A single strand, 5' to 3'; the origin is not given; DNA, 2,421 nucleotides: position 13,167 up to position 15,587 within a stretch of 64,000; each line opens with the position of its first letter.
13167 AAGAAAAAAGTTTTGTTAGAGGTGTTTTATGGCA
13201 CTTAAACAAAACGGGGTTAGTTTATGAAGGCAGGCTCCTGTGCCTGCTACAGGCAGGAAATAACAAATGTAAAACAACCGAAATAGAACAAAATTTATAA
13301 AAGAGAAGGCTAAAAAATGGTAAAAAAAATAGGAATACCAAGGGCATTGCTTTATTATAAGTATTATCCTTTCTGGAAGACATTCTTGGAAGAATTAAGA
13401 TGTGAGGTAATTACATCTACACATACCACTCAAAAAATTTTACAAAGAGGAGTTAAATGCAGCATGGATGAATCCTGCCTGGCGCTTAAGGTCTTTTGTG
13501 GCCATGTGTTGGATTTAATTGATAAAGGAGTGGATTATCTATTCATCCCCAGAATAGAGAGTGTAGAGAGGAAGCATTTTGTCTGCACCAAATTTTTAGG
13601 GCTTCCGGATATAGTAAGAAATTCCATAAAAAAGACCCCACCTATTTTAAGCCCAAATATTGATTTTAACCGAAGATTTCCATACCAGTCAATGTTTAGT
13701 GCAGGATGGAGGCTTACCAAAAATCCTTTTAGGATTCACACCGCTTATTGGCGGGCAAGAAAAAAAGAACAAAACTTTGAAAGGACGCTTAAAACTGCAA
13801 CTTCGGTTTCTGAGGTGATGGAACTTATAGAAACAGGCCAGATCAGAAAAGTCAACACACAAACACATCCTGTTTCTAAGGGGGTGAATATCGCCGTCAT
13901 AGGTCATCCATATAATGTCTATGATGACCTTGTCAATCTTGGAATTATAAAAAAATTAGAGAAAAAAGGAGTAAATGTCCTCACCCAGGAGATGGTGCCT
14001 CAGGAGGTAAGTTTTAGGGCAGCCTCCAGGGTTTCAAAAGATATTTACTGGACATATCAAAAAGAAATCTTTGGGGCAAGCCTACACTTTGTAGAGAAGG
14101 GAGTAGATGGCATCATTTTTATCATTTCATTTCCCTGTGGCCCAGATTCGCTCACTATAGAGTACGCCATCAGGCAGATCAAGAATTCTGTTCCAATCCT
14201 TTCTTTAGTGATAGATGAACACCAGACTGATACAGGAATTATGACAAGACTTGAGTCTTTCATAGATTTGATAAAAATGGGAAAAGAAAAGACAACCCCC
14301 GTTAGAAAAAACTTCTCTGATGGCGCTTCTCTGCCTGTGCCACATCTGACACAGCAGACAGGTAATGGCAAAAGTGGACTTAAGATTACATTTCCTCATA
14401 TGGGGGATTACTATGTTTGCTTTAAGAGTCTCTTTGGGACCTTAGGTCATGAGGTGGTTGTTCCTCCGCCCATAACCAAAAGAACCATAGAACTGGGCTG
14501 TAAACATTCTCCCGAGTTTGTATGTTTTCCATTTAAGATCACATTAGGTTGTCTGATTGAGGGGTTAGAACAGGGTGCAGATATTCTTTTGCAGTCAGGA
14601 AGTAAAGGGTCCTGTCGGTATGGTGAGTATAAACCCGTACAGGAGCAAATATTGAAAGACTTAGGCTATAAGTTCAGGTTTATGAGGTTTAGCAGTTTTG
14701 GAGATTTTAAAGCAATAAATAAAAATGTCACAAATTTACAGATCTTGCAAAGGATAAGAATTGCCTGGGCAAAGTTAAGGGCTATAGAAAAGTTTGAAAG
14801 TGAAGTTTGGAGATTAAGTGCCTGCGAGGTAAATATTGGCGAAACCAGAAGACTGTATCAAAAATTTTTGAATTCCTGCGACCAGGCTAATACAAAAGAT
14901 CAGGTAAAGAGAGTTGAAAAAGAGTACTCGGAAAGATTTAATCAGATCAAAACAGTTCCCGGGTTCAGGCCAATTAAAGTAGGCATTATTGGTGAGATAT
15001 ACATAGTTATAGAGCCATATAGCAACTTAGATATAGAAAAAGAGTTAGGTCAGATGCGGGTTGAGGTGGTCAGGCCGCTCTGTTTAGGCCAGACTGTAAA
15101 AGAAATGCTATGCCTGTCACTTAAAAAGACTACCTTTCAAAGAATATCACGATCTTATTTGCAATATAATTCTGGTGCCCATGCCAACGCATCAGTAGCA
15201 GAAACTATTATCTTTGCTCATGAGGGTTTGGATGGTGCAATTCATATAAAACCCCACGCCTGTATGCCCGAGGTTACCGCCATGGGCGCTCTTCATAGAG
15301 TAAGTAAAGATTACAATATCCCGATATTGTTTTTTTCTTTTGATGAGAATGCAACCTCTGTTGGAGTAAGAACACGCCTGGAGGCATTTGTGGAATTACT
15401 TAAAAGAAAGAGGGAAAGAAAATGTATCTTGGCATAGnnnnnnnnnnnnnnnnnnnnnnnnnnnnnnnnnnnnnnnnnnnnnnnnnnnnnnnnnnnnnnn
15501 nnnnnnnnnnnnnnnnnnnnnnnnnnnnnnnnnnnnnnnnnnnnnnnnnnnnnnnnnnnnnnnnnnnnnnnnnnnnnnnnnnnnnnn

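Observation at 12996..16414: Promoter + 285-nt structured leader + double-DUF2229 protein + HgdC/BcrAD-type activase: an uncharacterised ATP-driven (probably radical / Fe-S) enzyme system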

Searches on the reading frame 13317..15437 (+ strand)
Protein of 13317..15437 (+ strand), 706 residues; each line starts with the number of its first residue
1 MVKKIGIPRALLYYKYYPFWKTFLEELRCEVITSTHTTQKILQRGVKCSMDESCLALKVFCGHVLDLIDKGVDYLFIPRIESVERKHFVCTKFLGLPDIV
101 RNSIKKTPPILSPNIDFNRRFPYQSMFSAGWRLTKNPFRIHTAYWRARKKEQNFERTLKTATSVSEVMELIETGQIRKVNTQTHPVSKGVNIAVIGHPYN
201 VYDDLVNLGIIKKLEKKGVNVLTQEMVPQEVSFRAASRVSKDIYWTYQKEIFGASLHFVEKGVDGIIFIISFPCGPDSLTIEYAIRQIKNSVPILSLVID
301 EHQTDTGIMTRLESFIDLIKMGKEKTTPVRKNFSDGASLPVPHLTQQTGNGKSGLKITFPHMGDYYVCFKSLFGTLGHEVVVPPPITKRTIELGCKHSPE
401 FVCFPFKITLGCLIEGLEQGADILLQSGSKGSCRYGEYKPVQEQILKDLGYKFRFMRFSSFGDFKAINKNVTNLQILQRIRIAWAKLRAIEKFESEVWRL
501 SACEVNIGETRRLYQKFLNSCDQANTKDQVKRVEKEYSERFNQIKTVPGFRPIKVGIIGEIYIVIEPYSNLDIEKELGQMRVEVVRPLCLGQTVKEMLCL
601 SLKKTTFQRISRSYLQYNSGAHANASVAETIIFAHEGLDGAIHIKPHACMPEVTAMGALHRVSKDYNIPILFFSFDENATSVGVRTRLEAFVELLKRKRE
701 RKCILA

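Call 3: search_protein_families(library=pfam, proteins=[window:13317-15437:+], max_evalue=0.01)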
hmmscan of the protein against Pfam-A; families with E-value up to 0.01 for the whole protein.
window:13317-15437:+ (706 aa): 2 families
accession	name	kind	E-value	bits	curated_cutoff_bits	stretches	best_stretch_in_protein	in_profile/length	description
PF09989.15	DUF2229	-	1e-71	241.5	29.4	2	4-227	1-218/218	CoA enzyme activase uncharacterised domain (DUF2229)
PF06050.19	HGD-D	-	4e-10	40.2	28.4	1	635-695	281-342/342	2-hydroxyglutaryl-CoA dehydratase, D-component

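Call 4: search_protein_families(library=ncbifam, proteins=[window:13317-15437:+], max_evalue=0.01)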
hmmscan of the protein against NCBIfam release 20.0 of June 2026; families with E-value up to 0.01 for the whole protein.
window:13317-15437:+ (706 aa): 2 families
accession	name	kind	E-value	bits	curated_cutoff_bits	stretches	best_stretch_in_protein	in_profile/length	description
NF040772.1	double_cubane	equivalog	0.0012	17.9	350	0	466-695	143-372/372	double-cubane-cluster-containing anaerobic reductase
TIGR03190.1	benz_CoA_bzdN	equivalog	0.0024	16.7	453.8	1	637-696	313-372/377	benzoyl-CoA reductase, bzd-type, subunit N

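Call 8: find_homologous_proteins(query=window:13317-15437:+, max_evalue=1e-10)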
Query window:13317-15437:+ (706 aa): 70 proteins with E <= 1e-10 among 6615 candidates.
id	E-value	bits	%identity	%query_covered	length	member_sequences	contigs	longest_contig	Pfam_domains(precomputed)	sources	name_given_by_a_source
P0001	0.0e+0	1618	100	100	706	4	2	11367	PF06050.20,PF09989.16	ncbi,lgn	-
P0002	5.3e-150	519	39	99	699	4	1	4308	PF06050.20,PF09989.16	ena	-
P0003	1.6e-147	511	38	99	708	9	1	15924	PF06050.20,PF09989.16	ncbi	-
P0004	2.3e-145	504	38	99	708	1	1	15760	PF06050.20,PF09989.16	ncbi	-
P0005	3.3e-145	503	38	99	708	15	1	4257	PF06050.20,PF09989.16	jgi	jgi:predicted nucleotide-binding protein (sugar kinase/HSP70/actin superfamily)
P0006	5.9e-145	502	38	98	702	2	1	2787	PF06050.20,PF09989.16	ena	-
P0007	6.1e-141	489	38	99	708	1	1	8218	PF06050.20,PF09989.16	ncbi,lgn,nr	ncbi:MAG: acyl-CoA dehydratase activase-related protein [Dehalococcoidales bacterium]|nr:acyl-CoA de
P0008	2.0e-138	481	38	99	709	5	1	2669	PF06050.20,PF09989.16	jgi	-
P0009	1.0e-134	469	38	97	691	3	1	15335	PF06050.20,PF09989.16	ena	-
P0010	5.9e-134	466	37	97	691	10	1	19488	PF06050.20,PF09989.16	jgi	-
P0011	3.3e-133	464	36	99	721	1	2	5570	PF06050.20,PF09989.16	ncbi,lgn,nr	ncbi:MAG: acyl-CoA dehydratase activase-related protein [Chloroflexi bacterium]|nr:acyl-CoA dehydrat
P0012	4.2e-133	463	35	99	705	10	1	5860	PF06050.20,PF09989.16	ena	-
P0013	3.4e-131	457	35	99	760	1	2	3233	PF06050.20,PF09989.16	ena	-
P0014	7.8e-129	449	36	99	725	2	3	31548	PF06050.20,PF09989.16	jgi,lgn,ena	jgi:predicted nucleotide-binding protein (sugar kinase/HSP70/actin superfamily)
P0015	9.6e-127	442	36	99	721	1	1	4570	PF06050.20,PF09989.16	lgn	-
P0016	5.4e-122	426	32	99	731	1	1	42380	PF06050.20,PF09989.16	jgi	-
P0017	4.9e-118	413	33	99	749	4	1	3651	PF06050.20,PF09989.16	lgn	-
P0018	5.7e-118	413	32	99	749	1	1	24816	PF06050.20,PF09989.16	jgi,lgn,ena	-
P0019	7.3e-118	413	33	98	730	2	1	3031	PF06050.20,PF09989.16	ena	-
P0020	2.4e-116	408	32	98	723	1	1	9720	PF06050.20,PF09989.16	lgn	-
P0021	3.6e-112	394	34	99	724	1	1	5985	PF06050.20,PF09989.16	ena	-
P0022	5.4e-111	390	34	98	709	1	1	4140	PF06050.20,PF09989.16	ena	-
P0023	8.1e-107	376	32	99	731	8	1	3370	PF06050.20,PF09989.16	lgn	-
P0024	1.2e-106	376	31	99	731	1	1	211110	PF06050.20,PF09989.16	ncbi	-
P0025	1.1e-105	373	31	99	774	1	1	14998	PF06050.20,PF09989.16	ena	-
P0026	5.0e-105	370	31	99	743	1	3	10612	PF06050.20,PF09989.16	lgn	-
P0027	1.9e-103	365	32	99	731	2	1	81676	PF06050.20,PF09989.16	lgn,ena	-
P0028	4.4e-103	364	31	99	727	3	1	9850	PF06050.20,PF09989.16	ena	-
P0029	1.4e-102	362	30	99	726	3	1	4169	PF06050.20,PF09989.16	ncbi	-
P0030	1.5e-101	359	31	99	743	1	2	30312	PF06050.20,PF09989.16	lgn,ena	-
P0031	5.1e-101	357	31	99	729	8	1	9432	PF06050.20,PF09989.16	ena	-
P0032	7.7e-101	357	33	99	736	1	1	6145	PF06050.20,PF09989.16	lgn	-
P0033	5.6e-99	350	31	99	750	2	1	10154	PF06050.20,PF09989.16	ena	-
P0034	1.1e-98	349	32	99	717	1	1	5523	PF06050.20,PF09989.16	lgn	-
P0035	1.8e-98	349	32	99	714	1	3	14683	PF06050.20,PF09989.16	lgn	-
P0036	1.3e-97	346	29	99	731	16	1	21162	PF06050.20,PF09989.16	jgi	-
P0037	8.8e-97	343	37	75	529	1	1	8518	PF06050.20,PF09989.16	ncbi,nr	ncbi:MAG: hypothetical protein IBX68_08060, partial [Dehalococcoidia bacterium]|nr:hypothetical prot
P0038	9.0e-97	343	31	99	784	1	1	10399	PF06050.20,PF09989.16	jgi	jgi:predicted nucleotide-binding protein (sugar kinase/HSP70/actin superfamily)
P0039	1.8e-96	342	30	99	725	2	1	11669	PF06050.20,PF09989.16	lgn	-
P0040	1.5e-95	339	30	99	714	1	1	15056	PF06050.20,PF09989.16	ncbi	ncbi:MAG: acyl-CoA dehydratase activase-related protein [Armatimonadota bacterium]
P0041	1.1e-94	336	29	99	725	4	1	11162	PF06050.20,PF09989.16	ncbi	-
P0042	2.1e-94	335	30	99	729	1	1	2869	PF06050.20,PF09989.16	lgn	-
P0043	1.1e-93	333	30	99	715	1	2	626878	PF06050.20,PF09989.16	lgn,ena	-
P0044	5.2e-92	327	30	99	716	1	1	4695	PF06050.20,PF09989.16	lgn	-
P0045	5.3e-89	317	38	65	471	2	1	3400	PF06050.20,PF09989.16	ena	-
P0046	1.2e-87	313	31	99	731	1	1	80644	PF06050.20,PF09989.16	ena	-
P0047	4.3e-85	305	30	99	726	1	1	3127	PF06050.20,PF09989.16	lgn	-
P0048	1.7e-70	256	37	53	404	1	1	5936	PF06050.20,PF09989.16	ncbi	-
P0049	1.4e-67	247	38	49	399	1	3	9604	PF09989.16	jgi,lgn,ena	-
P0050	1.8e-66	243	39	49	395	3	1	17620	PF06050.20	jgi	-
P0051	2.9e-65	239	36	49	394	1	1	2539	PF09989.16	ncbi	-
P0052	1.1e-64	237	36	49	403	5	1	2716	PF09989.16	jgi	jgi:predicted nucleotide-binding protein (sugar kinase/HSP70/actin superfamily)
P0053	2.7e-63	232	37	49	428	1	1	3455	PF06050.20,PF09989.16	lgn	-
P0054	4.3e-63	232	36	49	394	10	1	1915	PF09989.16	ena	-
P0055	2.9e-62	229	34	48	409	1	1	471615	PF06050.20,PF09989.16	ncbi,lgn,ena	-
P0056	4.0e-61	225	36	45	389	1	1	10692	PF09989.16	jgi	jgi:predicted nucleotide-binding protein (sugar kinase/HSP70/actin superfamily)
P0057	6.8e-58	215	38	48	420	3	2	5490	PF09989.16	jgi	-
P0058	1.0e-49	188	25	97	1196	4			PF01869.27,PF09989.16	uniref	uniref:CoA activase n=1 Tax=candidate division WOR-3 bacterium TaxID=2052148 RepID=A0A7C4XE87_UNCW3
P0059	1.1e-48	184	33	49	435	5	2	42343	PF09989.16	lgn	-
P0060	4.7e-48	182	34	49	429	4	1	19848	PF09989.16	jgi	-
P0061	2.3e-47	180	32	47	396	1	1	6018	PF09989.16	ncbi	-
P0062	3.1e-43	166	30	49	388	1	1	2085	PF09989.16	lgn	-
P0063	2.1e-42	163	34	45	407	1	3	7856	PF06050.20,PF09989.16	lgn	-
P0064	1.1e-38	151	32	45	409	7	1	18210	PF09989.16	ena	-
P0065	2.0e-33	134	31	44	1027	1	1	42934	PF01869.27,PF09989.16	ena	-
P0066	2.9e-25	107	32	47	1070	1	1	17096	PF01869.27,PF09989.16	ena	-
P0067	7.2e-24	102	28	44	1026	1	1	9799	PF01869.27,PF02782.23,PF09989.16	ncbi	-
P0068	1.2e-22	98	28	45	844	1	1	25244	PF01946.24,PF01266.31,PF01593.31,PF13450.13,PF00890.31,PF07992.21,PF09989.16,PF01494.26,PF12831.14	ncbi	-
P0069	9.3e-22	95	21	98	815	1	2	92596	PF09989.16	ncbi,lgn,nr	ncbi:MAG: acyl-CoA dehydratase activase-related protein [Paludibacteraceae bacterium]|nr:acyl-CoA de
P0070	4.1e-18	83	29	39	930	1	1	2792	PF01869.27,PF09989.16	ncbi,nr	ncbi:CoA activase, partial [bacterium]|nr:CoA activase [bacterium]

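Call 10: find_encoding_contigs(protein=P0001, flank=10000, max_places=6)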
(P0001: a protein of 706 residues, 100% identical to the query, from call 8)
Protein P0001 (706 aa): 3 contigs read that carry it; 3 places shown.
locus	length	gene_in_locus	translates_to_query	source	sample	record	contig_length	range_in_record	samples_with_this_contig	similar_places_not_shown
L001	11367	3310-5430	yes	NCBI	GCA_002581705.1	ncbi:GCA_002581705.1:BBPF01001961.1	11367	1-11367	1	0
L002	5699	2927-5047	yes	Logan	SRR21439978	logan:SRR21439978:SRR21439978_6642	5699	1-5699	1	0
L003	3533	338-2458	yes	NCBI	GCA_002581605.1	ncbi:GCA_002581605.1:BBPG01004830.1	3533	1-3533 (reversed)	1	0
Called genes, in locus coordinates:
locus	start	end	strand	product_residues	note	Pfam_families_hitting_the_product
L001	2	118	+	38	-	?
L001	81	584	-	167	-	PF00334:NDK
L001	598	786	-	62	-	PF12797:Fer4_2, PF12838:Fer4_7 (faint), PF00037:Fer4 (weak), PF12837:Fer4_6 (weak), PF13459:Fer4_15, PF13370:Fer4_13, PF12800:Fer4_4 (weak)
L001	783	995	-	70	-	-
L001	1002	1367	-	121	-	PF02410:RsfS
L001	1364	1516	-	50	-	PF18930:DUF5679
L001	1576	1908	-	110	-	-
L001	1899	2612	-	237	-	PF03740:PdxJ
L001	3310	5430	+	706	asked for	PF09989:DUF2229, PF06050:HGD-D (weak)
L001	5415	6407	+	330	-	PF01869:BcrAD_BadFG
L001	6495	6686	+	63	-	PF02604:PhdYeFM_antitox (faint), PF18506:RelB-like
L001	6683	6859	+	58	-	-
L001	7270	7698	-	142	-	-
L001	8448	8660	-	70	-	-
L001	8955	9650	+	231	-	-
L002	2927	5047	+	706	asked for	PF09989:DUF2229, PF06050:HGD-D (weak)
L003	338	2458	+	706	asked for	PF09989:DUF2229, PF06050:HGD-D (weak)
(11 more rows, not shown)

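Call 17: find_related_loci(query=A2, collection=genome_contigs, flank=6000)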
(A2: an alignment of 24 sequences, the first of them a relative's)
Query A2 (706 aa) in genome_contigs; peptide patterns used: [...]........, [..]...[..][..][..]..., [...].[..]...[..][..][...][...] (x = any residue, [..] = any of these).
600 stretches matched a pattern (row limit reached: there are more); 592 encode a relative of the query (tblastn E <= 1e-3); the best 80 are kept; 80 distinct loci.
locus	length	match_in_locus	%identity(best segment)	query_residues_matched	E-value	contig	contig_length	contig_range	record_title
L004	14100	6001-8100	37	1-702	5e-154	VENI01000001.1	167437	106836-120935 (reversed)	MAG: Bacillota bacterium isolate MES5 c_000000000103, whole genome shotgun sequence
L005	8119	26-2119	37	4-700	1e-153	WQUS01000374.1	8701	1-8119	MAG: Bacillota bacterium isolate Cu122P5bin5 JGI20166J26741_12121584, whole genome shotgun sequence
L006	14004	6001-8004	36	4-705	3e-153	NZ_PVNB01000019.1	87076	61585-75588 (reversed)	Orenia metallireducens strain MSL40 Ga0139028_119, whole genome shotgun sequence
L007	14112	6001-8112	36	1-706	1e-152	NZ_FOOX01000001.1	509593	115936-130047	Desulfotruncus arcticus DSM 17038, whole genome shotgun sequence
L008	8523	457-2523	37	2-696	3e-152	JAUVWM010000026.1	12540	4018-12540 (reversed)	MAG: Dehalococcoidaceae bacterium isolate CSMAG_1190 CSMAG_1190_k127_6233521_length_12540_cov_47.0804, whole genome shot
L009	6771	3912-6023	37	1-706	4e-151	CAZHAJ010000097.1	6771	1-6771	MAG TPA_asm: uncultured Peptococcaceae bacterium isolate binchicken_co168_210 genome assembly, contig: NODE_17249_length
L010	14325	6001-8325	33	4-702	2e-146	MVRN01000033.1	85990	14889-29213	MAG: Pelotomaculum sp. PtaU1.Bin035 A4E55_contig000033, whole genome shotgun sequence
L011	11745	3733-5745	34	1-704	8e-146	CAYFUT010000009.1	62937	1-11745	MAG TPA_asm: uncultured Halobacteroidaceae bacterium isolate ERP107533_co1_203 genome assembly, contig: NODE_117_length_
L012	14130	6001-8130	36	1-706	2e-145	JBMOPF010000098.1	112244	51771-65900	MAG: Bacillota bacterium isolate Betzabe_MAG121 MAG121_98, whole genome shotgun sequence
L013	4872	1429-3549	37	4-694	2e-147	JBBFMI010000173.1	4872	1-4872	MAG: Candidatus Geothermincolales bacterium isolate Uz-U4-47 NODE_173_length_4872_cov_2.740146, whole genome shotgun seq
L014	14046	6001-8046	36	4-702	7e-139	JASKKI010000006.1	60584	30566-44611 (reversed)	MAG: Clostridia bacterium isolate DJKA51_ANT-F21_bin.3 scaffold_41, whole genome shotgun sequence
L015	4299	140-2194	37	4-704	2e-137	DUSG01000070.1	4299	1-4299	MAG TPA_asm: Clostridiales bacterium isolate AS04akNAM_111 7857_AS04, whole genome shotgun sequence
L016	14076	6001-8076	35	2-704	1e-132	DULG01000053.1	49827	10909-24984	MAG TPA_asm: Clostridia bacterium isolate AS04akNAM_103 29979_AS04, whole genome shotgun sequence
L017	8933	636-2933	34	1-702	3e-129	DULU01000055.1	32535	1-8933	MAG TPA_asm: Bacillota bacterium isolate AS04akNAM_18 26511_AS04, whole genome shotgun sequence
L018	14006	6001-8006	62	4-699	0e+0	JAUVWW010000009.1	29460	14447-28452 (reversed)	MAG: bacterium isolate CSMAG_1200 CSMAG_1200_k127_7552219_length_29460_cov_14.9964, whole genome shotgun sequence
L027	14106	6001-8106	33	4-702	2e-119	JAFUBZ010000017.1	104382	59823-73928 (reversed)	MAG: Eubacterium sp. isolate RGIG4356 Roe_deer_Jejunum-2__c71126, whole genome shotgun sequence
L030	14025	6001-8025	35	37-700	1e-112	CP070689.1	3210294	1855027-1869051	MAG: Deltaproteobacteria bacterium isolate bin63 chromosome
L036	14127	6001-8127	33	4-702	2e-129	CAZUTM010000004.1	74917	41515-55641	MAG TPA_asm: uncultured archaeon isolate SRP278314_co2_361 genome assembly, contig: NODE_582_length_74917_cov_5.925209,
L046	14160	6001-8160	29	4-700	2e-81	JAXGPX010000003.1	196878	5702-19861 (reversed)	MAG: Bacillota bacterium isolate AnMBR.bin312 bin312_3, whole genome shotgun sequence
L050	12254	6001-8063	37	1-702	6e-147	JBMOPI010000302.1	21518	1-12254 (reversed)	MAG: Bacillota bacterium isolate Betzabe_MAG124 MAG124_302, whole genome shotgun sequence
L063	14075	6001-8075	42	2-702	4e-143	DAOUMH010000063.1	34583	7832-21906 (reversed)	MAG TPA_asm: Dehalococcoidales bacterium isolate W53_108 k135_650912, whole genome shotgun sequence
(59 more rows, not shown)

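Call 21: search_solved_structures(query=window:13317-15437:+, max_evalue=1)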
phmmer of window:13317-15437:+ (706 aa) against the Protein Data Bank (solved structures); distinct sequences matched with E-value up to 1: 3.
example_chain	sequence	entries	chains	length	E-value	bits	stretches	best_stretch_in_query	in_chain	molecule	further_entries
2dmn_A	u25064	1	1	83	0.35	12.2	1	427-479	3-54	Homeobox protein TGIF2LX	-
3ect_A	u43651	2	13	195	0.47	11.8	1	330-387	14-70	Hexapeptide-repeat containing-acetyltransferase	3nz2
8s02_B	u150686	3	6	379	0.53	11.6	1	637-697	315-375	BzdN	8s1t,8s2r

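Call 33: search_protein_families(library=pfam, proteins=[P0058, P0065, P0066, P0067, P0068, P0069, P0070], max_evalue=0.001)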
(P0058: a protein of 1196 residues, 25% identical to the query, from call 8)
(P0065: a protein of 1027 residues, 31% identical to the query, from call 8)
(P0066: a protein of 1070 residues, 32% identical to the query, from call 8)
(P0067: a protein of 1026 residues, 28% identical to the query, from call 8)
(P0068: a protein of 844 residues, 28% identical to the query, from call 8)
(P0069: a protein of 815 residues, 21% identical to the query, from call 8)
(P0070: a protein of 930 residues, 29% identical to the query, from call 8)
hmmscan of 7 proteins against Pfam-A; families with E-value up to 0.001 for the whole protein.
P0058 (1196 aa): 2 families
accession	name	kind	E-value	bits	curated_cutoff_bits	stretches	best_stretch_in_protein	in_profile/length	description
PF09989.15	DUF2229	-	3.7e-54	184.1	29.4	1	487-697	2-216/218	CoA enzyme activase uncharacterised domain (DUF2229)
PF01869.26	BcrAD_BadFG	-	1e-49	169.9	31.5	1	147-397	1-270/271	BadF/BadG/BcrA/BcrD ATPase family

P0065 (1027 aa): 2 families
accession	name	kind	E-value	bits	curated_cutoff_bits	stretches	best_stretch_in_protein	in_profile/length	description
PF01869.26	BcrAD_BadFG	-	1.9e-70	237.9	31.5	2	349-605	1-270/271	BadF/BadG/BcrA/BcrD ATPase family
PF09989.15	DUF2229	-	4.4e-62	210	29.4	1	702-920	1-217/218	CoA enzyme activase uncharacterised domain (DUF2229)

P0066 (1070 aa): 2 families
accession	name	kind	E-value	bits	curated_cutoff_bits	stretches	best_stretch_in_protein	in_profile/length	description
PF01869.26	BcrAD_BadFG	-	1.9e-68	231.4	31.5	2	349-607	1-271/271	BadF/BadG/BcrA/BcrD ATPase family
PF09989.15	DUF2229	-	6.8e-52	176.7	29.4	1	742-960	1-217/218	CoA enzyme activase uncharacterised domain (DUF2229)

P0067 (1026 aa): 3 families
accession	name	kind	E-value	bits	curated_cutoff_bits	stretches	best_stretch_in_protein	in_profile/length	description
PF01869.26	BcrAD_BadFG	-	7.7e-63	213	31.5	2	345-601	2-271/271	BadF/BadG/BcrA/BcrD ATPase family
PF09989.15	DUF2229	-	9.2e-57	192.6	29.4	1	699-917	2-217/218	CoA enzyme activase uncharacterised domain (DUF2229)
PF02782.22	FGGY_C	-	1.1e-05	25.8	27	1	525-601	115-194/198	FGGY family of carbohydrate kinases, C-terminal domain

P0068 (844 aa): 12 families
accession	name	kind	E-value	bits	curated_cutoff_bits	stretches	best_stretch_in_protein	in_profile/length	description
PF09989.15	DUF2229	-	7.6e-33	114.4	29.4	1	545-740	1-211/218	CoA enzyme activase uncharacterised domain (DUF2229)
PF01593.30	Amino_oxidase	-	3.7e-18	66.5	19.8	1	36-305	2-260/443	Flavin containing amine oxidoreductase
PF13450.12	NAD_binding_8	-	5.4e-13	49.5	21.9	1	30-96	1-67/68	NAD(P)-binding Rossmann-like domain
PF01266.30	DAO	-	1.5e-10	41.6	27.9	1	27-62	1-37/353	FAD dependent oxidoreductase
PF00890.30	FAD_binding_2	-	1e-08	35.2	20.4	1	27-64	1-38/414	FAD binding domain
PF01946.23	Thi4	-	1.9e-06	27.7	26.2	1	26-62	18-55/235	Thi4 family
PF12831.13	FAD_oxidored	-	4.2e-06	26.8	27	1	27-74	1-48/416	FAD dependent oxidoreductase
PF01494.25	FAD_binding_3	-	6.6e-06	26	22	1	26-60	2-36/349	FAD binding domain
PF07992.20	Pyr_redox_2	-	1e-05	25.5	26.1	0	27-58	2-33/291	Pyridine nucleotide-disulphide oxidoreductase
PF00070.33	Pyr_redox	-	0.00027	21.8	22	0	28-61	2-35/82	Pyridine nucleotide-disulphide oxidoreductase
PF03486.20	HI0933_like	-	0.00058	19.8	50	0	27-62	2-37/244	HI0933-like protein Rossmann domain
PF06050.19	HGD-D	-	0.00075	19.6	28.4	0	775-833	283-342/342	2-hydroxyglutaryl-CoA dehydratase, D-component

P0069 (815 aa): 1 family
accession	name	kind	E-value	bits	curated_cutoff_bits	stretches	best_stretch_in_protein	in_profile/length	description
PF09989.15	DUF2229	-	8.6e-75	251.5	29.4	1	86-297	2-216/218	CoA enzyme activase uncharacterised domain (DUF2229)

P0070 (930 aa): 2 families
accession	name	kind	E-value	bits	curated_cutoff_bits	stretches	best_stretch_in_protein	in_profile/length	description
PF01869.26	BcrAD_BadFG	-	2.4e-71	240.8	31.5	2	311-566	1-271/271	BadF/BadG/BcrA/BcrD ATPase family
PF09989.15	DUF2229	-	2.1e-59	201.3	29.4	1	660-877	1-217/218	CoA enzyme activase uncharacterised domain (DUF2229)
